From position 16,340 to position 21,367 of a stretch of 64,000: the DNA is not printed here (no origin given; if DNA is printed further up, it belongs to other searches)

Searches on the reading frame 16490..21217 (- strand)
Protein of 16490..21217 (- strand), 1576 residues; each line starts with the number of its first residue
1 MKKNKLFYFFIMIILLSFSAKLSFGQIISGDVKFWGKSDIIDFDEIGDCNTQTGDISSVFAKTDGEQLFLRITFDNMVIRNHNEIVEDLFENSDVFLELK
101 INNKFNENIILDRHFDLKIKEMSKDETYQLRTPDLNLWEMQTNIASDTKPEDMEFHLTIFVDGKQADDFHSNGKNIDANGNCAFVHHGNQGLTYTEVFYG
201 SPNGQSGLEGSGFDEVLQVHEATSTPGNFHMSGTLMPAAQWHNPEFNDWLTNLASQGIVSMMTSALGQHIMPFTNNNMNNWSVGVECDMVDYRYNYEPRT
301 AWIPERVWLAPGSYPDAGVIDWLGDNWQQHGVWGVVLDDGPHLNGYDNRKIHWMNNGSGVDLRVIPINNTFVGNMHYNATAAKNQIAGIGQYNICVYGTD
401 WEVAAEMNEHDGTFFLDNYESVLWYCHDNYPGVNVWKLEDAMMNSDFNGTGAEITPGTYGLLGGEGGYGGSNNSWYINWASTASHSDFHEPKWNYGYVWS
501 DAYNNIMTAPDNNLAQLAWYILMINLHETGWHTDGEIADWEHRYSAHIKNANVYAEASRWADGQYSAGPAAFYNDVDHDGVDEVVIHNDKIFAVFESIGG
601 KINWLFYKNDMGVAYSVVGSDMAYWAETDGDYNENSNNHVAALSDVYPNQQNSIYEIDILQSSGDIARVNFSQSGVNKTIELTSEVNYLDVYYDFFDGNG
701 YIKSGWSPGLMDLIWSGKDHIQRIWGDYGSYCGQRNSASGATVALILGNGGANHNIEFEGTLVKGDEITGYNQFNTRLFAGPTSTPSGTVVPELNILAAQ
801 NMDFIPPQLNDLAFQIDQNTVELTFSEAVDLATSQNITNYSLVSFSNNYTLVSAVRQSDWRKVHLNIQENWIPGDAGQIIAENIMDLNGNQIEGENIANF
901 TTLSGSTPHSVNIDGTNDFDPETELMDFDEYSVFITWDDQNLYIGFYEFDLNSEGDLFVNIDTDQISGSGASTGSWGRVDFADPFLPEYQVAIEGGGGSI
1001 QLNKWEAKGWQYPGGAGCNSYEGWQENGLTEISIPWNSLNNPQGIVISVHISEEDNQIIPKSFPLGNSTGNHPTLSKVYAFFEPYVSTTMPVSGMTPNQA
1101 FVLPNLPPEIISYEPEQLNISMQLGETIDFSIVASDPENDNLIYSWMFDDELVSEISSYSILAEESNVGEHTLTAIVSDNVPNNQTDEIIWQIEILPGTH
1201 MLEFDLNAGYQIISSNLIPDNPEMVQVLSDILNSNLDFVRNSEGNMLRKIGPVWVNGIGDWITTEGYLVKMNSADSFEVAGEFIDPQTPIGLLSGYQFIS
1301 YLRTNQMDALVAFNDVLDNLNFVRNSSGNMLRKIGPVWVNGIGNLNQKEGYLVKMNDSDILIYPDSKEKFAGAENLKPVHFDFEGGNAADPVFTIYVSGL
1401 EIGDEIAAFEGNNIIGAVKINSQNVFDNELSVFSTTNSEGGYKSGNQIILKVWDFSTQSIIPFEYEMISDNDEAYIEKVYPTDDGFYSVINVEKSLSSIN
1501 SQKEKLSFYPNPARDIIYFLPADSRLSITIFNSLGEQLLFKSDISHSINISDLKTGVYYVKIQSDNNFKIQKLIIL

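Call 5: search_protein_families(library=pfam, proteins=[window:16490-21217:-], max_evalue=1)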
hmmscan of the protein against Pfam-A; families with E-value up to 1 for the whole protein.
window:16490-21217:- (1576 aa): 7 families
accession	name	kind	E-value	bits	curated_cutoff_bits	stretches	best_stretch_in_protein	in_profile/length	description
PF18962.6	Por_Secre_tail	-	1.7e-12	47.9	27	1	1509-1575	2-75/75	Secretion system C-terminal sorting domain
PF13205.12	Big_5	-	2.7e-05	25.3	23.6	1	817-902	20-105/105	Bacterial Ig-like domain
PF03065.20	Glyco_hydro_57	-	0.0016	18.3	21.2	1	221-308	65-153/291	Glycosyl hydrolase family 57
PF00801.26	PKD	-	0.009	16.4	23.5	1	1122-1185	11-73/80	PKD domain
PF18620.7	DUF5627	-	0.028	14.8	31.3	1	121-190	29-97/133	Domain of unknown function (DUF5627)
PF23273.1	DUF7076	-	0.034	14.6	27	1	1539-1571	19-51/119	Domain of unknown function (DUF7076)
PF18911.6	PKD_4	-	0.035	14.6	27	1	1121-1158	13-51/85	PKD domain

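Call 6: search_protein_families(library=ncbifam, proteins=[window:16490-21217:-], max_evalue=1)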
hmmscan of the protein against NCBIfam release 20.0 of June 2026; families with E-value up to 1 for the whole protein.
window:16490-21217:- (1576 aa): 2 families
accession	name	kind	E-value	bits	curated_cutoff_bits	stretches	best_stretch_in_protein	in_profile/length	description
TIGR04183.1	Por_Secre_tail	domain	5.2e-12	45.6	23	1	1509-1575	2-71/72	T9SS type A sorting domain-containing protein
NF033708.1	T9SS_Cterm_ChiA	domain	0.00058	19.7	40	1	1527-1575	3-54/55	T9SS sorting signal type C domain-containing protein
